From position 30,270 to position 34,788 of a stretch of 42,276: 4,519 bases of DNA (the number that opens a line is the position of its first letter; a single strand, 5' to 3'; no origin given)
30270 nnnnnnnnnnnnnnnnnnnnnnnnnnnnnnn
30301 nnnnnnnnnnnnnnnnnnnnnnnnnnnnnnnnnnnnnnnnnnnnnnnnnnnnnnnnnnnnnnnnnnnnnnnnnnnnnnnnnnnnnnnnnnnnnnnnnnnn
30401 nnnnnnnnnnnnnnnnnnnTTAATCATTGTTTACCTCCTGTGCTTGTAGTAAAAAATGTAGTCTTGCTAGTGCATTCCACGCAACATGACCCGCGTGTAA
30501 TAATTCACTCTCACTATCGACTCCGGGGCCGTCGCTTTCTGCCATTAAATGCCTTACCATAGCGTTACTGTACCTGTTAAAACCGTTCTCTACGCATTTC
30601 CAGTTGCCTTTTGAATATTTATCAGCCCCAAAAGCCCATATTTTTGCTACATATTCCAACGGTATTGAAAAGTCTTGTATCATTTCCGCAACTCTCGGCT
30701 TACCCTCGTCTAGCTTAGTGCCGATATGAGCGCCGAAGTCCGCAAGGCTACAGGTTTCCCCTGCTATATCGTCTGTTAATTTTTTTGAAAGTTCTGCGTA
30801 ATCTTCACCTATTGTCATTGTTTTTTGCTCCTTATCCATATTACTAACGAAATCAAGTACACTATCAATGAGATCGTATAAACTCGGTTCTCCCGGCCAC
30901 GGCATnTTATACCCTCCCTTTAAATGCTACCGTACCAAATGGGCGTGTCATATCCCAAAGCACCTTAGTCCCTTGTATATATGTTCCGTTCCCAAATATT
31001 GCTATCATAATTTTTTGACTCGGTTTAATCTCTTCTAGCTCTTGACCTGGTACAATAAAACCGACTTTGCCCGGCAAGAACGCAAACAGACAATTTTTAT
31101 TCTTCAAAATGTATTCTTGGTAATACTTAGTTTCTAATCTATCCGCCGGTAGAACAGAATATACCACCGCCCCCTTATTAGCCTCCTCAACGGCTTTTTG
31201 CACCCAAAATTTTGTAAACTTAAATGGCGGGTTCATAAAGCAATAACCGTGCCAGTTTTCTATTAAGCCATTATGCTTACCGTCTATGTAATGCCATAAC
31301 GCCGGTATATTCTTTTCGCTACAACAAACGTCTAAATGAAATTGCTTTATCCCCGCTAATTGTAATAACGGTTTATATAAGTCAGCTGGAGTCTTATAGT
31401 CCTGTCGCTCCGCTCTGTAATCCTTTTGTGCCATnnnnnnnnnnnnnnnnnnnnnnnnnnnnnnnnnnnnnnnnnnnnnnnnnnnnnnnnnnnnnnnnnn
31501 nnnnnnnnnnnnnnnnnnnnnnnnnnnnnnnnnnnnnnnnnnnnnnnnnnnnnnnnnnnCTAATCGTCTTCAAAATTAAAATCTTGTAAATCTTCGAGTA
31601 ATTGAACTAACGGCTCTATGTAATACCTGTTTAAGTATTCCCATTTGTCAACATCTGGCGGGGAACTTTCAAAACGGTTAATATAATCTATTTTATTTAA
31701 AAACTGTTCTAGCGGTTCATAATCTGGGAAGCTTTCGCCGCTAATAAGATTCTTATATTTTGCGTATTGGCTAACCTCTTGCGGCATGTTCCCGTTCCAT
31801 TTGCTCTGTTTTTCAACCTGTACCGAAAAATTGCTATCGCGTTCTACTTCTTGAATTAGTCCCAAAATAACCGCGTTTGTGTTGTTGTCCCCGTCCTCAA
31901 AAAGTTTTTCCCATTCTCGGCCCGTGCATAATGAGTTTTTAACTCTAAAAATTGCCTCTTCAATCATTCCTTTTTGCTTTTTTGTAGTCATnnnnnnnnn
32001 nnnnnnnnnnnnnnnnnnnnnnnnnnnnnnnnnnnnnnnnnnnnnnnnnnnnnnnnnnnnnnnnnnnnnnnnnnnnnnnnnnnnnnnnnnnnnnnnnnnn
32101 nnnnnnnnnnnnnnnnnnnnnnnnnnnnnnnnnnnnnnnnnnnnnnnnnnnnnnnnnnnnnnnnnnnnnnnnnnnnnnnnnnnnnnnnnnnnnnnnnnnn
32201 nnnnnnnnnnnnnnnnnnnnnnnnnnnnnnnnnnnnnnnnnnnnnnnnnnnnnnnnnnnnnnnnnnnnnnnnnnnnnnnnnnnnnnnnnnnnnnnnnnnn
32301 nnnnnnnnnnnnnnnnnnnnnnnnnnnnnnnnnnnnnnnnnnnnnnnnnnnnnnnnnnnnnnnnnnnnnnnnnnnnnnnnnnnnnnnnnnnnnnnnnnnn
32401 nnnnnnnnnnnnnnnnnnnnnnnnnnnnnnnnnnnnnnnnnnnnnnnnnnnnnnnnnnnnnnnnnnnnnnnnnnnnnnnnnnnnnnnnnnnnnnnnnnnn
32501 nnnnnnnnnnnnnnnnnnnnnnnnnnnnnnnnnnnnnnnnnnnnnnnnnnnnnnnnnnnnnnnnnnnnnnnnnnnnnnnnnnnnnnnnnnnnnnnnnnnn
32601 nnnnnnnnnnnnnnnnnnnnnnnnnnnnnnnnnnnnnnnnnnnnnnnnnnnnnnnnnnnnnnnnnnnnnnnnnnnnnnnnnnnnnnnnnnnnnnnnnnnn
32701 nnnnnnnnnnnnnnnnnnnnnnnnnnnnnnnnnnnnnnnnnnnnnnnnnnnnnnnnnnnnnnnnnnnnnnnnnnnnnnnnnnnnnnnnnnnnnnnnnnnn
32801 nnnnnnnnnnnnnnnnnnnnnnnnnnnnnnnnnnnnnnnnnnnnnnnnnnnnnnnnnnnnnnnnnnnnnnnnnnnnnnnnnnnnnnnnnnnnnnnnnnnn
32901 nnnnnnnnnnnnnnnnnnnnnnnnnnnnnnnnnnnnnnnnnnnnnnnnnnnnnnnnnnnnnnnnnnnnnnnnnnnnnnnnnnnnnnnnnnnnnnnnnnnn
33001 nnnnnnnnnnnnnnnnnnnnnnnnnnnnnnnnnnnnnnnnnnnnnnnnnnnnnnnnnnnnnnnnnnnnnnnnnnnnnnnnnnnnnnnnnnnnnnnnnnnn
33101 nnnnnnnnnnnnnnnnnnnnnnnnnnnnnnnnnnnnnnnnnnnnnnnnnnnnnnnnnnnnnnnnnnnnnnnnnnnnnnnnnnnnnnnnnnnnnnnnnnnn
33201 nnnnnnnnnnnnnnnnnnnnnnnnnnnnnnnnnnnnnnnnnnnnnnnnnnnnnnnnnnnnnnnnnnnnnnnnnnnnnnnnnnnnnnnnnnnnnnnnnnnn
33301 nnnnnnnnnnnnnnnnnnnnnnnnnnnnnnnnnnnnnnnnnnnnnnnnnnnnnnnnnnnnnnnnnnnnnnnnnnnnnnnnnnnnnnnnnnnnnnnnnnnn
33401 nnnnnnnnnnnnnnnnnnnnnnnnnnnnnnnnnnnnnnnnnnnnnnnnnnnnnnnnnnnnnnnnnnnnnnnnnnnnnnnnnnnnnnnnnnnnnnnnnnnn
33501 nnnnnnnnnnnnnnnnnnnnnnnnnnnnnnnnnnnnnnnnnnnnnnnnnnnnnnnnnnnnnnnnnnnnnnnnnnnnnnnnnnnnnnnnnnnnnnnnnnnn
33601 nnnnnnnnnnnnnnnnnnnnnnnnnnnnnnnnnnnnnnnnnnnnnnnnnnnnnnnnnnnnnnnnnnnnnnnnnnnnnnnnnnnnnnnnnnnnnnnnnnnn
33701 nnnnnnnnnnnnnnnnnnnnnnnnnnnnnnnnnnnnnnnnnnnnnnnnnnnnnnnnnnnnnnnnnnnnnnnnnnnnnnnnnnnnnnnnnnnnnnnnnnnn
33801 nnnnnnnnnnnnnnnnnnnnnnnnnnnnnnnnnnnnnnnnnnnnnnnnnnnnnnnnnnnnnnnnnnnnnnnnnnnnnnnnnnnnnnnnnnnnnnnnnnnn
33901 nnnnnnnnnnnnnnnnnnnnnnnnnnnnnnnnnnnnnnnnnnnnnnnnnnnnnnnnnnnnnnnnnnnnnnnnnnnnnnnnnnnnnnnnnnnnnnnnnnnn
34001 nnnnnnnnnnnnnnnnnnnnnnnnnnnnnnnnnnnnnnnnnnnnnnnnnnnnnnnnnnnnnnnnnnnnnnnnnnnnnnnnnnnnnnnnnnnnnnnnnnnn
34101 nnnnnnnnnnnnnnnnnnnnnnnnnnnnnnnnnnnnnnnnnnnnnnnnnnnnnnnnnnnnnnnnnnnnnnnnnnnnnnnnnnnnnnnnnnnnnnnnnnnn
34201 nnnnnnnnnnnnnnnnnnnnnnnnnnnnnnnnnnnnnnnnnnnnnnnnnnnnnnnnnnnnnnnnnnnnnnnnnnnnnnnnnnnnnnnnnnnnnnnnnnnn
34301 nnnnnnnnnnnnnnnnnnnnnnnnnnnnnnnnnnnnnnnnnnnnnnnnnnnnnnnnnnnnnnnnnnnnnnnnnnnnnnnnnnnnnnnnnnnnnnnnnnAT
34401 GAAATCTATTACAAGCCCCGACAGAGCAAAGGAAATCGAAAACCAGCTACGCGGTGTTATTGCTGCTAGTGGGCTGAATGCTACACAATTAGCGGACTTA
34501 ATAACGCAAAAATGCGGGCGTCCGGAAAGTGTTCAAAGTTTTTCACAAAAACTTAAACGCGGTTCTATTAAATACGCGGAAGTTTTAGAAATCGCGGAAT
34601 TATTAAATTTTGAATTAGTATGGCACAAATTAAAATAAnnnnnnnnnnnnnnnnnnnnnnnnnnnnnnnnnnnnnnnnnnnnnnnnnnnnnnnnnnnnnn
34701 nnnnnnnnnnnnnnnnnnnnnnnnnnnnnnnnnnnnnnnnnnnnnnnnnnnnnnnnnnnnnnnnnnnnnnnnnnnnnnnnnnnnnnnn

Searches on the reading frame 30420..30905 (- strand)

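Call 57: search_protein_families(library=phrogs, proteins=[window:30420-30905:-], max_evalue=0.01)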
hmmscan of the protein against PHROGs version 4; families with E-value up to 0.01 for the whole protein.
window:30420-30905:- (161 aa): 11 families
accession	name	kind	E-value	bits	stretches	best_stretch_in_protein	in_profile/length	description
phrog_5033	-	lysis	6.9e-30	105.3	1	28-158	43-174/178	endolysin; inhibits RNA polymerase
phrog_19680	-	unknown function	3.7e-23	83.6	1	55-151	83-179/188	-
phrog_801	-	DNA, RNA and nucleotide metabolism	1.8e-21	78.3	1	64-158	102-193/476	dATP / dGTP pyrophosphohydrolase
phrog_2252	-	lysis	1.3e-09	39.2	1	83-149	123-189/285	endolysin; inhibits RNA polymerase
phrog_16254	-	unknown function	7.3e-09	36.5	1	81-155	35-108/377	-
phrog_11257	-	unknown function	8.1e-08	33.5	1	83-158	31-105/200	-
phrog_19117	-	unknown function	1.7e-05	25.5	1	15-158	45-198/206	-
phrog_31158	-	unknown function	6e-05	23.8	1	63-141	9-85/224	-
phrog_27780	-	unknown function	9e-05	23.2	1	68-150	15-95/255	-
phrog_5332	-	unknown function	0.00013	22.6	1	81-152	131-201/215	-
phrog_37590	-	unknown function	0.0004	20.6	1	55-145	38-136/341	-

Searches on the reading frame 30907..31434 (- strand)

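Call 57: search_protein_families(library=phrogs, proteins=[window:30907-31434:-], max_evalue=0.01)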
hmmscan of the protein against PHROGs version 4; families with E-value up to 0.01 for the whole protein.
window:30907-31434:- (175 aa): 2 families
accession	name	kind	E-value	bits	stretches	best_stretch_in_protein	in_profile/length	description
phrog_111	-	other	1.4e-25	91.8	1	7-149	61-203/345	DNA methyltransferase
phrog_799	-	other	0.0054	17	0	62-112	284-333/458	DNA methyltransferase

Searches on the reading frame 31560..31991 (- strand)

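Call 57: search_protein_families(library=phrogs, proteins=[window:31560-31991:-], max_evalue=0.01)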
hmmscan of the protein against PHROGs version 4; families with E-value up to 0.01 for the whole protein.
window:31560-31991:- (143 aa): 0 families

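Call 58: search_protein_families(library=pfam, proteins=[window:31560-31991:-], max_evalue=0.05)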
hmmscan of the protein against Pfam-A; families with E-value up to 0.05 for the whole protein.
window:31560-31991:- (143 aa): 1 family
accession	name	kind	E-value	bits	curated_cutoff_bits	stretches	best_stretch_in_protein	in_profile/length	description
PF06806.18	DUF1233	-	0.026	14.5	22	1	6-51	18-64/70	Putative excisionase (DUF1233)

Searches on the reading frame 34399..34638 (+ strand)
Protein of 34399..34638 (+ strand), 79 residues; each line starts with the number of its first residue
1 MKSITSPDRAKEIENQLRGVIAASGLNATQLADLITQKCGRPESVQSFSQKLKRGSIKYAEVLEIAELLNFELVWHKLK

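Call 13: search_protein_families(library=phrogs, proteins=[window:34399-34638:+], max_evalue=0.001)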
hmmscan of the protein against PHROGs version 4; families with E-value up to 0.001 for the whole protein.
window:34399-34638:+ (79 aa): 0 families

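Call 14: search_protein_families(library=pfam, proteins=[window:34399-34638:+], max_evalue=0.01)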
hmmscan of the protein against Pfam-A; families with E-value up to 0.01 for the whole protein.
window:34399-34638:+ (79 aa): 1 family
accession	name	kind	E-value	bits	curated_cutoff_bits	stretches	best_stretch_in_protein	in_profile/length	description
PF20075.5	DUF6471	-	0.00027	21.2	26.8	1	11-71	3-62/65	Domain of unknown function (DUF6471)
